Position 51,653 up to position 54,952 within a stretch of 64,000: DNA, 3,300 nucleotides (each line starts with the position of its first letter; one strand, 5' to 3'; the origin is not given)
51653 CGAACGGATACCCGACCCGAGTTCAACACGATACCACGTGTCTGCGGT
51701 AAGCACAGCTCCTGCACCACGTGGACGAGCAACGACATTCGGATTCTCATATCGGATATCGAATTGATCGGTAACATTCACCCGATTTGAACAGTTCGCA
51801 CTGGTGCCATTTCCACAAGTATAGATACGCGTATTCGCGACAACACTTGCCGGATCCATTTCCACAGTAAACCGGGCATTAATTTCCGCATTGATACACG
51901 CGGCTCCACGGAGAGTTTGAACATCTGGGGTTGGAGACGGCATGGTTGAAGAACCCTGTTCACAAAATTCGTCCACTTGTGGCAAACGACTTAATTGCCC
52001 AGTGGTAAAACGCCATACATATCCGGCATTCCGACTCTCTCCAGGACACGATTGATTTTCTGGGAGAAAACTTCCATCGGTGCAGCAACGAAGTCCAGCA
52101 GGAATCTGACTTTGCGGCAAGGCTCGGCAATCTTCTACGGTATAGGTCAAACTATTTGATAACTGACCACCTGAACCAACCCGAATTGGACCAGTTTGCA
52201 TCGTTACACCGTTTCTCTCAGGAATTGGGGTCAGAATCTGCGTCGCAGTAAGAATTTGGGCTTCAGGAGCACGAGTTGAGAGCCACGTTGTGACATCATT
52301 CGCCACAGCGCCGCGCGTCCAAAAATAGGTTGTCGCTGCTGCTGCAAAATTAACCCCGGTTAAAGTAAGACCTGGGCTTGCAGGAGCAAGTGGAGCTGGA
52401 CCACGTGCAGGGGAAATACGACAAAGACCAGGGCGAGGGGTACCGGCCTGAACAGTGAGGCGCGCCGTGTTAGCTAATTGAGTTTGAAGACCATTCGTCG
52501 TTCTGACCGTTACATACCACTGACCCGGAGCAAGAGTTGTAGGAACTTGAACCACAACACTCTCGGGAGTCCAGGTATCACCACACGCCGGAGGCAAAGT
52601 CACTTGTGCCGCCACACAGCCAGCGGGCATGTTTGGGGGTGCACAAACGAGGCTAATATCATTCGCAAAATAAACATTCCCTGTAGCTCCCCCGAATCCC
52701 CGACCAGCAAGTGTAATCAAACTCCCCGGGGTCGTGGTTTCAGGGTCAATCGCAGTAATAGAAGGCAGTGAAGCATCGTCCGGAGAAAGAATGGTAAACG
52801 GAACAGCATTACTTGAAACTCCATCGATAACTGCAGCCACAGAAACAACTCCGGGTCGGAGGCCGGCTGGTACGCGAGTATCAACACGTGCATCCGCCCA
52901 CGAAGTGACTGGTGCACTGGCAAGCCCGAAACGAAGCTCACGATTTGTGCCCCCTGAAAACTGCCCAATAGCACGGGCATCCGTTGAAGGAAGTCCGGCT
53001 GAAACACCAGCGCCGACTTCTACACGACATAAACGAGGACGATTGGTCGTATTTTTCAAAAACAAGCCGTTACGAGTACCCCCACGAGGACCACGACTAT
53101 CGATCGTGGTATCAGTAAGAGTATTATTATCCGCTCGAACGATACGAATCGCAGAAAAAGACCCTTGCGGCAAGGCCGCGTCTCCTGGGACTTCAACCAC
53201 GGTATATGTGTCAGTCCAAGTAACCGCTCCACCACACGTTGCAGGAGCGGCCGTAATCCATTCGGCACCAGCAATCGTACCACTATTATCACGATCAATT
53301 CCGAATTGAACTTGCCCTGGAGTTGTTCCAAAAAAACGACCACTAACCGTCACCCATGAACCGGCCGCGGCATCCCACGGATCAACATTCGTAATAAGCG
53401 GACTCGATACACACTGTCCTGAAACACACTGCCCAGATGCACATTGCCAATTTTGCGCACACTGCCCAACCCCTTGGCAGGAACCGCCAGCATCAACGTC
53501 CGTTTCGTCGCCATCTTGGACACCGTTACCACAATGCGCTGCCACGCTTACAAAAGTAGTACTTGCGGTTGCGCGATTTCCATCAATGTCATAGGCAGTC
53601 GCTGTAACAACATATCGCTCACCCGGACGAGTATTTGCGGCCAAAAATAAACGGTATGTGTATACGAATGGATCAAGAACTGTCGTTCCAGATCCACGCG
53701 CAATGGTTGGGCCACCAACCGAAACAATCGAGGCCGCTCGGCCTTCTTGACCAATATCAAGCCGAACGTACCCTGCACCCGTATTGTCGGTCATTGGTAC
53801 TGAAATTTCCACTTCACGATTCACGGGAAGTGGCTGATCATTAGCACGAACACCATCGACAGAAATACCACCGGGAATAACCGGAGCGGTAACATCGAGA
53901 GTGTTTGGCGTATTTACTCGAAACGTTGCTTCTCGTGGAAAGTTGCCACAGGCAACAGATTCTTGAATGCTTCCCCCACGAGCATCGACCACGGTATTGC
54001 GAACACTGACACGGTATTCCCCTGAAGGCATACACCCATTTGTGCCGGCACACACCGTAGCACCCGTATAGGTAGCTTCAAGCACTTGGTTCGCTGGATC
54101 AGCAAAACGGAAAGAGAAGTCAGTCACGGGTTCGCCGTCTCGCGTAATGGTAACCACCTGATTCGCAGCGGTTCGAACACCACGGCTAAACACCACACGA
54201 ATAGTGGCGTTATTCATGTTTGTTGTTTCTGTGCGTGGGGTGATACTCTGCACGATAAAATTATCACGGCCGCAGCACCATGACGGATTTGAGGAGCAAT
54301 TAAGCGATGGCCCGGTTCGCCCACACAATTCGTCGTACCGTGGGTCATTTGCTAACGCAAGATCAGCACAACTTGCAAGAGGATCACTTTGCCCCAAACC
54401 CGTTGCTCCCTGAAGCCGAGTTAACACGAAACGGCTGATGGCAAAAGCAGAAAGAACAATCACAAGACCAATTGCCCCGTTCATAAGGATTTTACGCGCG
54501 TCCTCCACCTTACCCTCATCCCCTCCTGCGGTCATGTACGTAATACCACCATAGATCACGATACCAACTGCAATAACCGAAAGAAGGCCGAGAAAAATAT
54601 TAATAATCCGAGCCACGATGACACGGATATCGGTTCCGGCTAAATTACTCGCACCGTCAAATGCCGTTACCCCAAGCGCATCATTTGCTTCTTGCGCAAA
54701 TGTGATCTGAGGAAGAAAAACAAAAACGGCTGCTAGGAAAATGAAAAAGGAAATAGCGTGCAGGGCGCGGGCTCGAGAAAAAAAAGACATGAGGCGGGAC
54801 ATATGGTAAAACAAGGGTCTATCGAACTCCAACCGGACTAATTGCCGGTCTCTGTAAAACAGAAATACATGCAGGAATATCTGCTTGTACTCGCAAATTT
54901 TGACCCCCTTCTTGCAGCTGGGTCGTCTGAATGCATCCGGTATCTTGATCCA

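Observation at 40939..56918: Co-directional surface locus: two paralogous giant proteins with a shared two-TM N-terminal module, then three thrombospondin-type-3 repeat membrane proteins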

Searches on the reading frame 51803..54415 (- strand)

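Call 75: search_protein_families(library=pfam, proteins=[window:51803-54415:-], max_evalue=0.5)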
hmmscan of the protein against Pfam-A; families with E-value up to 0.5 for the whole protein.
window:51803-54415:- (871 aa): 3 families
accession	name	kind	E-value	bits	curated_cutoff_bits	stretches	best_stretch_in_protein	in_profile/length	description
PF01833.30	TIG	-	3.1e-08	33.9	20.9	1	551-583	1-37/84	IPT/TIG domain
PF13205.12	Big_5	-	0.00012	23.2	23.6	1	54-150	6-95/105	Bacterial Ig-like domain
PF14734.12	DUF4469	-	0.04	14.3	22.6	1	616-647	62-93/101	Domain of unknown function (DUF4469) with IG-like fold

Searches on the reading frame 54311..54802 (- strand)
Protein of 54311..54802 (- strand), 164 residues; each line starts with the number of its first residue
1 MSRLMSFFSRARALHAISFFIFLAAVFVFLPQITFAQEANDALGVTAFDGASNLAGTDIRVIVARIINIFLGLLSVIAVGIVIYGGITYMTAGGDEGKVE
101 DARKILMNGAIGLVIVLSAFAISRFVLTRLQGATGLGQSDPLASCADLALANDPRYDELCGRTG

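Call 14: find_homologous_proteins(query=window:54311-54802:-, max_evalue=0.001)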
Query seq(164 aa) (164 aa): 39 proteins with E <= 0.001 among 294 candidates.
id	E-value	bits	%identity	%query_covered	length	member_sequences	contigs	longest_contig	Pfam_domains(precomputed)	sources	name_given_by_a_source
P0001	1.9e-24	104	52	66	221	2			PF18895.6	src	-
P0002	1.1e-22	99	45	90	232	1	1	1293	PF18895.6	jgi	-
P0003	6.0e-22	96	63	50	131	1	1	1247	PF18895.6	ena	-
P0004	3.1e-18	84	45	67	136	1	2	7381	PF18895.6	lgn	-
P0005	5.4e-16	77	42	63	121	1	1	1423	PF18895.6,PF04956.19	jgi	jgi:hypothetical protein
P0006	9.4e-16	76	52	48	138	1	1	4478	PF18895.6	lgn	-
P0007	1.7e-15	75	45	63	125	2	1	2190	PF18895.6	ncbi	-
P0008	5.9e-15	74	42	65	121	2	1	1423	PF18895.6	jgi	jgi:hypothetical protein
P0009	6.0e-15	74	44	68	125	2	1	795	PF18895.6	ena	-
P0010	2.4e-14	72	49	51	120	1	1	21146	PF18895.6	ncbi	-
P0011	2.7e-14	71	48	52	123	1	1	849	PF18895.6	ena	-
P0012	3.2e-14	71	39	73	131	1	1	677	PF18895.6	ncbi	-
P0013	8.9e-14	70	42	62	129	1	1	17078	PF18895.6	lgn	-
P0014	3.5e-13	68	38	79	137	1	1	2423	PF18895.6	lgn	-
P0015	1.0e-12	66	37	69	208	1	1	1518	PF18895.6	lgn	-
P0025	1.1e-9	56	34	79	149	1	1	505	PF18895.6,PF04956.19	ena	-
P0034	1.1e-7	50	38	60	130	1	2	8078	PF18895.6,PF04956.19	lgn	-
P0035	1.5e-7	50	41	46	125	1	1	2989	PF18895.6,PF04956.19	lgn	-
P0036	1.3e-5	43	46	29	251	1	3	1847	PF18895.6,PF04956.19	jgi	jgi:Type IV secretion system pilin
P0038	7.6e-5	41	50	30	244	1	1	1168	PF18895.6,PF04956.19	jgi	jgi:Type IV secretion system pilin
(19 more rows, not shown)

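Call 25: find_related_loci(query=A3, collection=genome_contigs, flank=10000)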
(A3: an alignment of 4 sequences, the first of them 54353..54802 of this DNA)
Query A3 (150 aa) in genome_contigs; peptide patterns used: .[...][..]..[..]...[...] (x = any residue, [..] = any of these).
40 stretches matched a pattern; 17 encode a relative of the query (tblastn E <= 1e-3); 17 distinct loci.
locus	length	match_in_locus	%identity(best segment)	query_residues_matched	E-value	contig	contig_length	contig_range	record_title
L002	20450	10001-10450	73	1-150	1e-61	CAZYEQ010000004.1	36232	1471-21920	MAG TPA_asm: uncultured Gammaproteobacteria bacterium isolate SRP219642_co4_14 genome assembly, contig: NODE_1826_length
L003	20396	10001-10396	43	8-138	3e-31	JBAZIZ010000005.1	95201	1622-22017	MAG: Patescibacteria group bacterium isolate SO_2017_LW4_107 scaffold_716_c1_LW137-91_2017, whole genome shotgun sequenc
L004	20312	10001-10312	57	52-148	1e-30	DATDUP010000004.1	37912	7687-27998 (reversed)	MAG TPA_asm: Patescibacteria group bacterium isolate SMAG_U8061 k141_424272, whole genome shotgun sequence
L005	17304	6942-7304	48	19-134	4e-29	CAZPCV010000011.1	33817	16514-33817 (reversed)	MAG TPA_asm: uncultured Gammaproteobacteria bacterium isolate SRP257259_co1_228 genome assembly, contig: NODE_1342_lengt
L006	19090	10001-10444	48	4-147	1e-29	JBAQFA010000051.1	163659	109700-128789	MAG: Candidatus Magasanikiibacteriota bacterium isolate MFD12003_ilm_asm_bin64 k127_141369, whole genome shotgun sequenc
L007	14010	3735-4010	59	36-127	4e-27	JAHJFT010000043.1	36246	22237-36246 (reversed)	MAG: Patescibacteria group bacterium isolate Modern_marine_glass_biofilm.mb.42 Modern_marine_glas.mb.42_k141_530025, who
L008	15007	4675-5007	52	21-134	3e-27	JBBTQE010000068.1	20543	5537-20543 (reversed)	MAG: Patescibacteria group bacterium isolate H43-bin188_1 H43_bin188_1_000000000068, whole genome shotgun sequence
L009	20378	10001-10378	47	12-134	9e-27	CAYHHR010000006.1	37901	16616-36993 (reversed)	MAG TPA_asm: uncultured Gammaproteobacteria bacterium isolate ERP119705_co13_685 genome assembly, contig: NODE_1289_leng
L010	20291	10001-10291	52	39-135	3e-26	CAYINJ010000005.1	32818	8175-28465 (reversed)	MAG TPA_asm: uncultured Gammaproteobacteria bacterium isolate ERP119705_co25_677 genome assembly, contig: NODE_632_lengt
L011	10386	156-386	56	54-130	4e-26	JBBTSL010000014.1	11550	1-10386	MAG: Patescibacteria group bacterium isolate H41-bin286_1 H41_bin286_1_000000000014, whole genome shotgun sequence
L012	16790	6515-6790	52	43-134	9e-26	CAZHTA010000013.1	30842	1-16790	MAG TPA_asm: uncultured Gammaproteobacteria bacterium isolate SRP272421_co2_50 genome assembly, contig: NODE_3331_length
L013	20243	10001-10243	53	54-134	4e-25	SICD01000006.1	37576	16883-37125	MAG: Candidatus Magasanikbacteria bacterium isolate Baikal-deep-G194 BACOMB-C4704, whole genome shotgun sequence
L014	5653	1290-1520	57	54-130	5e-24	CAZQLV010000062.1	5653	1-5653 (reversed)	MAG TPA_asm: uncultured Gammaproteobacteria bacterium isolate SRP193066_co2_436 genome assembly, contig: NODE_7418_lengt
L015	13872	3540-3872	42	21-130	3e-23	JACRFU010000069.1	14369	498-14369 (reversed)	MAG: Candidatus Magasanikbacteria bacterium isolate NC_groundwater_1733_Pr3_B-0.1um_45_36 SR-2_scaffold_141_3644592, who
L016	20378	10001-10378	44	20-133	1e-20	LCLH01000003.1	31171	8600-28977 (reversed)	MAG: Candidatus Magasanikbacteria bacterium GW2011_GWC2_45_8 UX20_C0003, whole genome shotgun sequence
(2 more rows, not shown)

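Call 42: search_solved_structures(query=A3, max_evalue=10, show_alignments=2)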
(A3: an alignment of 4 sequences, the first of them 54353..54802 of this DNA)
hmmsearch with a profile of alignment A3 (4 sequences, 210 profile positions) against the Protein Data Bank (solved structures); distinct sequences matched with E-value up to 10: 7.
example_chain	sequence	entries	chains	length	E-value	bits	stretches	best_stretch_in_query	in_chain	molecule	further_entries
5jjn_B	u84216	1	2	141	2.1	11.3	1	64-113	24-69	Sensory rhodopsin II transducer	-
2f93_B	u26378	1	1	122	2.3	11.2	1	64-113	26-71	Sensory rhodopsin II transducer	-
1h2s_B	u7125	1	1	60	2.5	11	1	64-113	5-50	SENSORY RHODOPSIN II TRANSDUCER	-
4gyc_B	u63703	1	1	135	2.7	10.9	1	64-113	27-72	Sensory rhodopsin II transducer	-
5jjj_B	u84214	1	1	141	3.8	10.5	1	64-113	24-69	Sensory rhodopsin II transducer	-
2f95_B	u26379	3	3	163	3.8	10.5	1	64-113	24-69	Sensory rhodopsin II transducer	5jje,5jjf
7zcm_B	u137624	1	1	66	4.1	10.3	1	64-113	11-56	Sensory rhodopsin II transducer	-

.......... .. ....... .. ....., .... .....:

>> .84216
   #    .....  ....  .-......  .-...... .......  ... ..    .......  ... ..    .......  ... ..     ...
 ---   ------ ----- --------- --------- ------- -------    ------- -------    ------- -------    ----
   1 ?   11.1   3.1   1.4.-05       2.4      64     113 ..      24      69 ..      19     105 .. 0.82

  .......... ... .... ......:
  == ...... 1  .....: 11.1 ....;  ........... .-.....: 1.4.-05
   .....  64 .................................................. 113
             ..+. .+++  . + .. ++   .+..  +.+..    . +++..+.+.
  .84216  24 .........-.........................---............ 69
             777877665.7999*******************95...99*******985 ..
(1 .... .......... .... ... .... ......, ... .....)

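Call 51: search_protein_representatives(protein=window:54383-54802:-)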
Query: 140 residues. Proteins with E-value up to 0.001 (for the whole library): 26258; up to 1e-10: 3946; up to 1e-30: 3. The best 150 are listed.
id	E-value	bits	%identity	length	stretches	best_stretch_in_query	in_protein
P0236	6.0e-48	178.3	77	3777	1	16-140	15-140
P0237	3.2e-38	146.9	37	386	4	15-128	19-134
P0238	1.1e-34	135.5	60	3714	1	8-139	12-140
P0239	1.9e-30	121.8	35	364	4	25-134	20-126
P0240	3.6e-30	120.9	39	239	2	49-139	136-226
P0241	6.2e-30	120.1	32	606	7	58-119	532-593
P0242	1.2e-29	119.1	35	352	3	56-137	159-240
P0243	2.4e-29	118.2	32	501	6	56-128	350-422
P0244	5.6e-29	117.0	57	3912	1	16-136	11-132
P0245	8.6e-28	113.2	57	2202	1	15-138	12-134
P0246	9.3e-28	113.1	43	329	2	50-138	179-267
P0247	1.1e-27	112.9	52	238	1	10-137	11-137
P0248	1.2e-27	112.7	41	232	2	46-131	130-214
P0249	1.9e-27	112.0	36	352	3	56-133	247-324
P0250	2.8e-27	111.5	27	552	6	57-126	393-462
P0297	1.1e-23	99.9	48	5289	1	19-138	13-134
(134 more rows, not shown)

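Call 78: find_encoding_contigs(protein=P0010, flank=10000, max_places=1)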
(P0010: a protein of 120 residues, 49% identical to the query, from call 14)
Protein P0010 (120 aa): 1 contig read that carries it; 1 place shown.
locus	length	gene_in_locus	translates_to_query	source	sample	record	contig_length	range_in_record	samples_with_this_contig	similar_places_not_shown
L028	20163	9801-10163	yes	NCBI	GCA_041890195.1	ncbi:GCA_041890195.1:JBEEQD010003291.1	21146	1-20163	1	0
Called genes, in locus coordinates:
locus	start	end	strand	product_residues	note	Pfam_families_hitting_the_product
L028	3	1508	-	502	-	?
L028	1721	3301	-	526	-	PF00890:FAD_binding_2, PF03486:HI0933_like, PF07992:Pyr_redox_2 (weak), PF12831:FAD_oxidored, PF13450:NAD_binding_8 (faint), PF02910:Succ_DH_flav_C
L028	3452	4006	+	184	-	PF00072:Response_reg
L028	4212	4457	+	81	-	-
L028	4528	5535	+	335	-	PF00483:NTP_transferase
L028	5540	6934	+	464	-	PF01547:SBP_bac_1, PF13416:SBP_bac_8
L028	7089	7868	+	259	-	PF18895:T4SS_pilin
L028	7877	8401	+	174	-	-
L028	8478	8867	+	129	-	PF18895:T4SS_pilin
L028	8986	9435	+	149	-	PF18895:T4SS_pilin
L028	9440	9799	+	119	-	PF18895:T4SS_pilin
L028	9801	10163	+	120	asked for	PF18895:T4SS_pilin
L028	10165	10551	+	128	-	PF18895:T4SS_pilin (weak)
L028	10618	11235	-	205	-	-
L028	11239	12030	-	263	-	-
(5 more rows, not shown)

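Call 79: find_encoding_contigs(protein=P0004, flank=10000, max_places=1)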
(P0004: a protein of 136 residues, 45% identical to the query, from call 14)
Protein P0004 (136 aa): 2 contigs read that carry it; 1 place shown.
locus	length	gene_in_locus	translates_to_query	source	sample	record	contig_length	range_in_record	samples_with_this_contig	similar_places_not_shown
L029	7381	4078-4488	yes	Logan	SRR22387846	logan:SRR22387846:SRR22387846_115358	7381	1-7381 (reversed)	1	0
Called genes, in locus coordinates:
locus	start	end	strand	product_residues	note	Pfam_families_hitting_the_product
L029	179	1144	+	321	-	PF01207:Dus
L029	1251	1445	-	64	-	-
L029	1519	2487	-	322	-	PF01544:CorA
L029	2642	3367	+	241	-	PF00696:AA_kinase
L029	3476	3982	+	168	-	-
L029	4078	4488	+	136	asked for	PF18895:T4SS_pilin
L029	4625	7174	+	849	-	PF26449:DUF8128, PF10412:TrwB_AAD_bind (faint)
